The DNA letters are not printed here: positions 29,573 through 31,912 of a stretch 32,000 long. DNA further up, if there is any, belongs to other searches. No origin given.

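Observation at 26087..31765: Twin regulator-plus-DUF2130-like nuclease cassettes: candidate uncharacterised defence locus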

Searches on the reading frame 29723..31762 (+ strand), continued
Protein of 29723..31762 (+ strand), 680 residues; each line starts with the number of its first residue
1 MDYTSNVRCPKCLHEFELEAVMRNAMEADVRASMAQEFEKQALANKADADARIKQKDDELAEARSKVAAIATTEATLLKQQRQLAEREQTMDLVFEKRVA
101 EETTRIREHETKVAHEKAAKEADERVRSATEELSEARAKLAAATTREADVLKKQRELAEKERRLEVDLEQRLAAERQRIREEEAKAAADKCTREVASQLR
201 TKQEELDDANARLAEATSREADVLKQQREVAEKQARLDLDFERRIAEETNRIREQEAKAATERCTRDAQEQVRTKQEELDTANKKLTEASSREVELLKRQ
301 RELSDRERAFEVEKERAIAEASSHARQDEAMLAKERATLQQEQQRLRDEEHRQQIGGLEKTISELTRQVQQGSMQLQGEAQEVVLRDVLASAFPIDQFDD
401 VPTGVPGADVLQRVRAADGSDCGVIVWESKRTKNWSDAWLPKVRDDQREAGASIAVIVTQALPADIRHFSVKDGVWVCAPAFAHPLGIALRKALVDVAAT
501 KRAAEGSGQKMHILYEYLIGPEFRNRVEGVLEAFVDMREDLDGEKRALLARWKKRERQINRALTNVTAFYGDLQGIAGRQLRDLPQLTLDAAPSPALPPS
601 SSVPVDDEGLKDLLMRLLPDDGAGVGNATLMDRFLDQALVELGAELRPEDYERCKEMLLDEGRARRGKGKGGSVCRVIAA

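Call 47: search_protein_families(library=pfam, proteins=[L032:13712-15355:+, L032:15355-18030:+, L013:5328-8198:+, L089:4416-6674:+, L048:12480-14360:+, L048:14706-16415:-, L030:9401-10846:-, L038:9783-11033:+, L031:8222-9712:+, L034:11216-12973:+], max_evalue=0.00001)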
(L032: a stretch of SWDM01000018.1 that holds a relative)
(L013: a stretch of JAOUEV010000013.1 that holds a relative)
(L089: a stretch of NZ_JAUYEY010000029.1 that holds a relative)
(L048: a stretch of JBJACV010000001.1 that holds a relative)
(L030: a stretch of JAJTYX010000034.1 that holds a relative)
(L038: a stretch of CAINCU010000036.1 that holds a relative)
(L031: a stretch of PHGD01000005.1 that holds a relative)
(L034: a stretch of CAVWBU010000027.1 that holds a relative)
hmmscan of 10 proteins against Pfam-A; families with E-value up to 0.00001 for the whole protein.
L032:13712-15355:+ (548 aa): 1 family
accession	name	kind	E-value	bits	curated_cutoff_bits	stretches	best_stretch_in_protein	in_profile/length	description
PF01555.25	N6_N4_Mtase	-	2e-41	142.8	26.7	1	71-370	1-217/221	DNA methylase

L032:15355-18030:+ (892 aa): 1 family
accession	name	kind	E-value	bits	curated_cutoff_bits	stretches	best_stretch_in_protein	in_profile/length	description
PF04851.21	ResIII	-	2.6e-20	73.4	22.5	1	30-235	20-163/164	Type III restriction enzyme, res subunit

L013:5328-8198:+ (957 aa): 4 families
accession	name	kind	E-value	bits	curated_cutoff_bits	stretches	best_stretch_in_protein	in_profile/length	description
PF00176.29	SNF2-rel_dom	-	8.9e-36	123.9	24.9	1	63-306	17-263/290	SNF2-related domain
PF00271.37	Helicase_C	-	3e-20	73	23.5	1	445-551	6-110/110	Helicase conserved C-terminal domain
PF04851.21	ResIII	-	2.7e-10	40.9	22.5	1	47-205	5-162/164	Type III restriction enzyme, res subunit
PF00270.35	DEAD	-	2.1e-08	34.5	26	1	69-206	20-161/167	DEAD/DEAH box helicase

L089:4416-6674:+ (753 aa): 3 families
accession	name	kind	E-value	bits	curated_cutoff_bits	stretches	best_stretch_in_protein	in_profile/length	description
PF13166.12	AAA_13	-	4.7e-134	449.2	36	1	16-733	2-712/713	AAA domain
PF13304.12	AAA_21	-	8.5e-10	39.6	27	1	490-581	220-299/304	AAA domain, putative AbiEii toxin, Type IV TA system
PF02463.25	SMC_N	-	7.3e-07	29.3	40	0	290-600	135-217/220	RecF/RecN/SMC N terminal domain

L048:12480-14360:+ (627 aa): 2 families
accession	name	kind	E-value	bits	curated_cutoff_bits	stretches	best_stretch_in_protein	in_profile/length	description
PF01935.23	DUF87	-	3.5e-31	109.5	23.2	1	145-442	1-218/220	Helicase HerA, central domain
PF10412.15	TrwB_AAD_bind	-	6.7e-06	25.7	20.5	0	165-216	13-60/387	Type IV secretion-system coupling protein DNA-binding domain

L048:14706-16415:- (569 aa): 2 families
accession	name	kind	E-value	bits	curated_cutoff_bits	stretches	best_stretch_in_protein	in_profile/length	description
PF17759.6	tRNA_synthFbeta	-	1.7e-35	122.8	22.4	1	366-562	7-214/214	Phenylalanyl tRNA synthetase beta chain CLM domain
PF03484.21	B5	-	6.2e-14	52.4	28.6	1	294-357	3-67/67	tRNA synthetase B5 domain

L030:9401-10846:- (481 aa): 0 families

L038:9783-11033:+ (417 aa): 1 family
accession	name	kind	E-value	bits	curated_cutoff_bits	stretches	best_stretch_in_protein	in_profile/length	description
PF13289.12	SIR2_2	-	2.1e-14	54.3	24.5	1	170-332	2-130/141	SIR2-like domain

L031:8222-9712:+ (497 aa): 3 families
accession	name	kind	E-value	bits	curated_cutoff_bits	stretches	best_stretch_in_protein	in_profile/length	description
PF13749.12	HATPase_c_4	-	3e-23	82.1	26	1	308-395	1-89/89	Putative ATP-dependent DNA helicase recG C-terminal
PF21247.3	Fic-like_C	-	3.6e-19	68.8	27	1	423-485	1-64/64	Filamentation induced by cAMP protein Fic-like, C-terminal domain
PF04326.19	SLFN_AlbA_2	-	3.7e-19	69.8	25.3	1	24-136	1-118/118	Schlafen, AlbA_2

L034:11216-12973:+ (586 aa): 5 families
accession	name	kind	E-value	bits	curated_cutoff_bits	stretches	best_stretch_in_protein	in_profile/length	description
PF13175.12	AAA_15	-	1.9e-36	126.9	32.1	1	1-384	1-374/374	AAA ATPase domain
PF20469.4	OLD-like_TOPRIM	-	1.1e-11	45.5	23.2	1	440-508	1-67/67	Overcoming lysogenization defect protein-like, TOPRIM domain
PF13304.12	AAA_21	-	5.8e-11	43.4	27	1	342-382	260-301/304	AAA domain, putative AbiEii toxin, Type IV TA system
PF11398.14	DUF2813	-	4.7e-07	29.9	21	0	1-59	1-61/372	Protein of unknown function (DUF2813)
PF02463.25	SMC_N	-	1e-06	28.8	40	0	4-78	3-85/220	RecF/RecN/SMC N terminal domain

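Call 74: search_protein_families(library=padloc, alignment_id=A7, max_evalue=1e-10)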
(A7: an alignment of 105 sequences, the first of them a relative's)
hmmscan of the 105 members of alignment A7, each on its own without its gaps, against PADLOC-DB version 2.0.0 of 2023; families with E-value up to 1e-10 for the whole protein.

A. member 1, L077:7821-9989:+ (723 aa): 1 family
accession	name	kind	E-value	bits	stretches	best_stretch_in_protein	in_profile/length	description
PDLC05023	PDC-S46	-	9.4e-278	921.7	1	1-722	1-718/719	-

B. families by the number of members that match (of 105 scanned): 203 families (the first 25 are shown)
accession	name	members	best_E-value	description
PDLC04135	mad3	6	5.4e-49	mads_3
PDLC02619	DrmD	5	8.1e-216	DrmD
PDLC02500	BrxHI|BrxHII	5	5.6e-74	BrxHI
PDLC02621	DrmD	5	1e-61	DrmD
PDLC02623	DrmD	5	1.2e-56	DrmD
PDLC00659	HmaA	5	2.3e-53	SNF2 helicase / DEAD-box helicase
PDLC02620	DrmD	5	1.1e-52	DrmD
PDLC02504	BrxHI|BrxHII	5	4.5e-52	BrxHII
PDLC02843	DpdE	5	1.2e-49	DpdE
PDLC02840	DpdE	5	4.3e-41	DpdE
PDLC02572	DrmA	5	1.1e-38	DrmA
PDLC02634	DrmD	5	1.7e-38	DrmD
PDLC02844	DpdE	5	2.1e-37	DpdE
PDLC00631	ZorD1|ZorD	5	1.4e-36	"SWI2/SNF2 helicase, Mrr-like nuclease"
PDLC00633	ZorD1|ZorD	5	1.2e-35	"SWI2/SNF2 helicase, Mrr-like nuclease"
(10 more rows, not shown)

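Call 76: search_protein_families(library=padloc, alignment_id=A8, max_evalue=1e-10)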
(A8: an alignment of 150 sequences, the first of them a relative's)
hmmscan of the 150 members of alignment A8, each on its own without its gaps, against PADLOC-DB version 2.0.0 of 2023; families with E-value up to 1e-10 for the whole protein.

A. member 1, L064:713-2527:- (604 aa): 0 families

B. families by the number of members that match (of 150 scanned): 145 families (the first 25 are shown)
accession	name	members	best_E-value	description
PDLC04134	mad2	4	2.6e-28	mads_2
PDLC03920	MkoA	2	9.6e-44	-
PDLC03634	MTase_III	1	3e-212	Type III methyltransferase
PDLC04944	PDC-S18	1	4.9e-125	-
PDLC03641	MTase_III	1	1.2e-122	Type III methyltransferase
PDLC03637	MTase_III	1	3.3e-107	Type III methyltransferase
PDLC03644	MTase_III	1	1.3e-93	Type III methyltransferase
PDLC03642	MTase_III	1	1.5e-75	Type III methyltransferase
PDLC03640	MTase_III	1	1.3e-71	Type III methyltransferase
PDLC04839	PDC-S04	1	1.2e-68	-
PDLC03062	Specificity_I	1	5.4e-62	Type I specificity subunit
PDLC03153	Specificity_I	1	3.9e-60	Type I specificity subunit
PDLC03636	MTase_III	1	2.5e-53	Type III methyltransferase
PDLC03639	MTase_III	1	2e-51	Type III methyltransferase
PDLC03117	Specificity_I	1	4.6e-50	Type I specificity subunit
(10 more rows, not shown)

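Call 78: search_protein_families(library=phrogs, proteins=[window:29723-31762:+], max_evalue=0.01)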
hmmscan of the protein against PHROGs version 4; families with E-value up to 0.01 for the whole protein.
window:29723-31762:+ (680 aa): 0 families

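Call 79: list_cluster_members(proteins=[P0001, P0121, P0005, P0122])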
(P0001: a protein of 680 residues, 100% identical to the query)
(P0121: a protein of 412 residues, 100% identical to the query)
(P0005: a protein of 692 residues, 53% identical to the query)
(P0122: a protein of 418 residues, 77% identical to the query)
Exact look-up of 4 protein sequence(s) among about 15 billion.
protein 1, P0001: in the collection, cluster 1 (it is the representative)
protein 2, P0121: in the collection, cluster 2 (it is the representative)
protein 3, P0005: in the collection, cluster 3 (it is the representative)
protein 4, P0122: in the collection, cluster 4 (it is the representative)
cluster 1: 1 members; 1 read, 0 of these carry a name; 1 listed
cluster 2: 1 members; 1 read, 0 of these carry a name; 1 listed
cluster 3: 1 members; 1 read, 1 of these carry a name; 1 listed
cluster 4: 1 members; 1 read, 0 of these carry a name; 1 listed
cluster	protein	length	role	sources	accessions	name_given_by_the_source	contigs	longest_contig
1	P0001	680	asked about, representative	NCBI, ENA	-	-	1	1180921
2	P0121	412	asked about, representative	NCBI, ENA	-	-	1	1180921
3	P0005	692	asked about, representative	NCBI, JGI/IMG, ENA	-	hypothetical protein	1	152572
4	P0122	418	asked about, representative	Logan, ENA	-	-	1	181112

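Call 80: find_related_loci(query=A3, collection=viral_contigs, flank=8000)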
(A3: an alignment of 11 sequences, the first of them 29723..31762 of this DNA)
Query A3 (680 aa) in viral_contigs; peptide patterns used: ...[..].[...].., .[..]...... (x = any residue, [..] = any of these).
54 stretches matched a pattern; 34 encode a relative of the query (tblastn E <= 1e-3); 33 distinct loci.
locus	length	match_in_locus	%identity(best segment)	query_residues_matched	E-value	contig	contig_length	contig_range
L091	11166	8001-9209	42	7-591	8e-78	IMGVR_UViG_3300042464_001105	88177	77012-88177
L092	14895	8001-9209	42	7-591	8e-78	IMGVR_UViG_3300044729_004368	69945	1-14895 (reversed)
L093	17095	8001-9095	40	243-599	1e-74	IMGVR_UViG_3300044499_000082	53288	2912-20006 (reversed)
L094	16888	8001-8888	43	137-596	2e-74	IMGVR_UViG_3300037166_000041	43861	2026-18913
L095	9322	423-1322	42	285-589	8e-72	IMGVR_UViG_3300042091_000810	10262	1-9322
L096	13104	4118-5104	41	254-595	5e-71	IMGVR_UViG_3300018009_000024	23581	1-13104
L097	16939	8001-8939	40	278-595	8e-70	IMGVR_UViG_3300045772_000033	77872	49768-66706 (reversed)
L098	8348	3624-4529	43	283-591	6e-69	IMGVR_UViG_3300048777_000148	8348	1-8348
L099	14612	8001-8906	43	283-591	7e-69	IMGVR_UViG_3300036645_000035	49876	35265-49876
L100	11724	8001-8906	43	283-591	7e-69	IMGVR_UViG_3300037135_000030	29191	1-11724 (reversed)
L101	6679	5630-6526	43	299-618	4e-68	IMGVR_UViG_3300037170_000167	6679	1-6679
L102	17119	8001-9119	46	5-589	3e-68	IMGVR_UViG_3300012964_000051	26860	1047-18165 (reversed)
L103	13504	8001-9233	41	5-595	5e-68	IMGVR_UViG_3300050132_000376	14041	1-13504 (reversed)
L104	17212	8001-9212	36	207-615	4e-68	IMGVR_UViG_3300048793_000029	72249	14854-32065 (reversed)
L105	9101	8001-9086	36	220-594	7e-67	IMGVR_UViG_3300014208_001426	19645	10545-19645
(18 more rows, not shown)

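Call 95: find_related_loci(query=window:29723-31762:+, collection=metagenome_contigs, flank=6000)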
Query window:29723-31762:+ (680 aa) in metagenome_contigs; peptide patterns used: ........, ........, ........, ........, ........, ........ (x = any residue, [..] = any of these).
124 stretches matched a pattern, but none encodes a relative of the query by tblastn (E <= 1e-3).

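Call 97: find_related_loci(query=A10, collection=metagenome_contigs, flank=6000)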
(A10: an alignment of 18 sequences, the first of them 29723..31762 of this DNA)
Query A10 (680 aa) in metagenome_contigs; peptide patterns used: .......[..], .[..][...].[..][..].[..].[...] (x = any residue, [..] = any of these).
321 stretches matched a pattern; 26 encode a relative of the query (tblastn E <= 1e-3); 26 distinct loci.
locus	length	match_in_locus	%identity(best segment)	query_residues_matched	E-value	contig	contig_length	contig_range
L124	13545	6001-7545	61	5-661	9e-173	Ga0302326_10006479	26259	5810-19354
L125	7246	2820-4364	59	5-661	2e-172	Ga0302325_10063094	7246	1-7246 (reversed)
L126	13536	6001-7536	58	1-659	5e-169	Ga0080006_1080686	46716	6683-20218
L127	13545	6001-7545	60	5-661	2e-161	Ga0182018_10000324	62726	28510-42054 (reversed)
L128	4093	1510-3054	58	5-661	3e-161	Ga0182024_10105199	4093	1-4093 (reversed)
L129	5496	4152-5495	63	5-595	3e-158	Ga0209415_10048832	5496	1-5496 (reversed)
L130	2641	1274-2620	63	5-601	2e-161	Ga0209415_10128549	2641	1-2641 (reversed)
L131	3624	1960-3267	63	5-609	2e-156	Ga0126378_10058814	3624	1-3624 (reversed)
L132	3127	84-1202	59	5-584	1e-141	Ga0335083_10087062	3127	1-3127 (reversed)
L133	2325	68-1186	59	5-584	6e-144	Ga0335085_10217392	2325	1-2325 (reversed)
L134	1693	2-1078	63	305-659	2e-139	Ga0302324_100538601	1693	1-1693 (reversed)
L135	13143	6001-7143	55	7-598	1e-117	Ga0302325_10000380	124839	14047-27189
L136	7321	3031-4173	57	7-598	3e-117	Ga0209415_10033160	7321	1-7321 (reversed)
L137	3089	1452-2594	54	7-598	5e-120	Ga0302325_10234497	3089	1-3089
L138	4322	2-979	58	56-598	2e-112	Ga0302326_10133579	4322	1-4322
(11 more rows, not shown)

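Call 102: find_encoding_contigs(protein=P0018, flank=10000, max_places=1)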
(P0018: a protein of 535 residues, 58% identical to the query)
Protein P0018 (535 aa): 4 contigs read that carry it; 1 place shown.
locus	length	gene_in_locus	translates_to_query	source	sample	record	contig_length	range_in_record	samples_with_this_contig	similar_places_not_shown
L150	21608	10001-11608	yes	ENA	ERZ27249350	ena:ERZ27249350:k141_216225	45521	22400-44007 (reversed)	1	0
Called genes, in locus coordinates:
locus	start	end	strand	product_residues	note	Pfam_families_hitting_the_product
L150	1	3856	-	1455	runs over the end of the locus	PF08378:NERD, PF00069:Pkinase, PF07714:PK_Tyr_Ser-Thr, PF06293:Kdo (faint), PF00069:Pkinase, PF07714:PK_Tyr_Ser-Thr, PF03118:RNA_pol_A_CTD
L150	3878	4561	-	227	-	-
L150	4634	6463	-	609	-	PF03235:GmrSD_N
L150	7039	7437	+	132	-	PF04266:ASCH (weak)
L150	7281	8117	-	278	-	-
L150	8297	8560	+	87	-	-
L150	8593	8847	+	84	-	PF05016:ParE_toxin (faint)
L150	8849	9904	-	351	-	PF13280:WYL, PF25583:WCX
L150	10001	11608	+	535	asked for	PF09903:DUF2130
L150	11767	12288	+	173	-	-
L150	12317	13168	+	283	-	PF03167:UDG (weak)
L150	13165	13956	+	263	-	-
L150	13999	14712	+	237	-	PF03372:Exo_endo_phos (weak)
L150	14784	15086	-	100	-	-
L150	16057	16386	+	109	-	PF02604:PhdYeFM_antitox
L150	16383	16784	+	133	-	PF01850:PIN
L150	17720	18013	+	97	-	-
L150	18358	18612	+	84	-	-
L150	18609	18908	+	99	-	-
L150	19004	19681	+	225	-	-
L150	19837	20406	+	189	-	-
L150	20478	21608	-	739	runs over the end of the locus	PF08308:PEGA (faint)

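Call 103: find_encoding_contigs(protein=P0016, flank=10000, max_places=1)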
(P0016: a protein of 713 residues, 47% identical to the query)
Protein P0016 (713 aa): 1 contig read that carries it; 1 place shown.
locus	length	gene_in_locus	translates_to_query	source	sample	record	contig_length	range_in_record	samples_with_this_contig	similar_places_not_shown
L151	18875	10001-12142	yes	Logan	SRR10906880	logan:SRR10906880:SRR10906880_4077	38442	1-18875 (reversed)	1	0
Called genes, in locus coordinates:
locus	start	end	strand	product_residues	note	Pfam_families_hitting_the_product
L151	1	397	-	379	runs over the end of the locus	-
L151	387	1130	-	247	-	-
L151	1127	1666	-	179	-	-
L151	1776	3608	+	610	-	PF13560:HTH_31, PF01381:HTH_3, PF12161:HsdM_N, PF02384:N6_Mtase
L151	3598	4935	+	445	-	PF01420:Methylase_S (weak)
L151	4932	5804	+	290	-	PF14355:Abi_C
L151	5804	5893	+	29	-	-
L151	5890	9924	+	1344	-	PF04313:HSDR_N, PF04851:ResIII, PF18766:SWI2_SNF2, PF22679:T1R_D3-like, PF11867:T1RH-like_C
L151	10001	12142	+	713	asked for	PF09903:DUF2130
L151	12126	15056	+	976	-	PF00270:DEAD (weak), PF04851:ResIII (weak), PF13086:AAA_11, PF13245:AAA_19, PF13604:AAA_30, PF20720:nSTAND3 (weak), PF13086:AAA_11 (weak), PF13087:AAA_12, +1 more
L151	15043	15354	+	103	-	-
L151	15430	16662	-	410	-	-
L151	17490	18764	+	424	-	-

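Call 104: find_encoding_contigs(protein=P0009, flank=10000, max_places=1)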
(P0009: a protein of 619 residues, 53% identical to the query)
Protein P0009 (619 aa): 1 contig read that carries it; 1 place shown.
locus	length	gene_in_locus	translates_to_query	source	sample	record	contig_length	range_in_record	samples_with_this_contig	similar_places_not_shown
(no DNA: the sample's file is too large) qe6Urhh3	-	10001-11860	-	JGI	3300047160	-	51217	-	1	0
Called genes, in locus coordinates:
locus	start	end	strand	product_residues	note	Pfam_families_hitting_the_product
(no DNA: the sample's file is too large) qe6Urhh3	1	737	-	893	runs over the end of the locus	PF03412:Peptidase_C39, PF00005:ABC_tran, PF13304:AAA_21 (faint)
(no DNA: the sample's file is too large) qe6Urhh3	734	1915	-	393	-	PF25917:BSH_RND (weak)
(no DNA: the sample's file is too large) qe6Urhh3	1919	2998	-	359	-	-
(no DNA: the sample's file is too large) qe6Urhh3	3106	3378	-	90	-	-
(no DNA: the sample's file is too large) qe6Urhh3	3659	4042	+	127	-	PF00196:GerE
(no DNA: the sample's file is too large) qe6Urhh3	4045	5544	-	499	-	PF01565:FAD_binding_4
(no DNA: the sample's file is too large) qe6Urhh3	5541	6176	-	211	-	-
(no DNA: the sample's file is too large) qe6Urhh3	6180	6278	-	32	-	-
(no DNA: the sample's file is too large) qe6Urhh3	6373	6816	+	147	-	-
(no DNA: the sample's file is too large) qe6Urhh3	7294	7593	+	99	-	-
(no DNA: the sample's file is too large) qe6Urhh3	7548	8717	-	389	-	-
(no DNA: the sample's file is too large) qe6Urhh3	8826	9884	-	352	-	PF13280:WYL, PF25583:WCX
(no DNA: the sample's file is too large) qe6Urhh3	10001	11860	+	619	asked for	PF09903:DUF2130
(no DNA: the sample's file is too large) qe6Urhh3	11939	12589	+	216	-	-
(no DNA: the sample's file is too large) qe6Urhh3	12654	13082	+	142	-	-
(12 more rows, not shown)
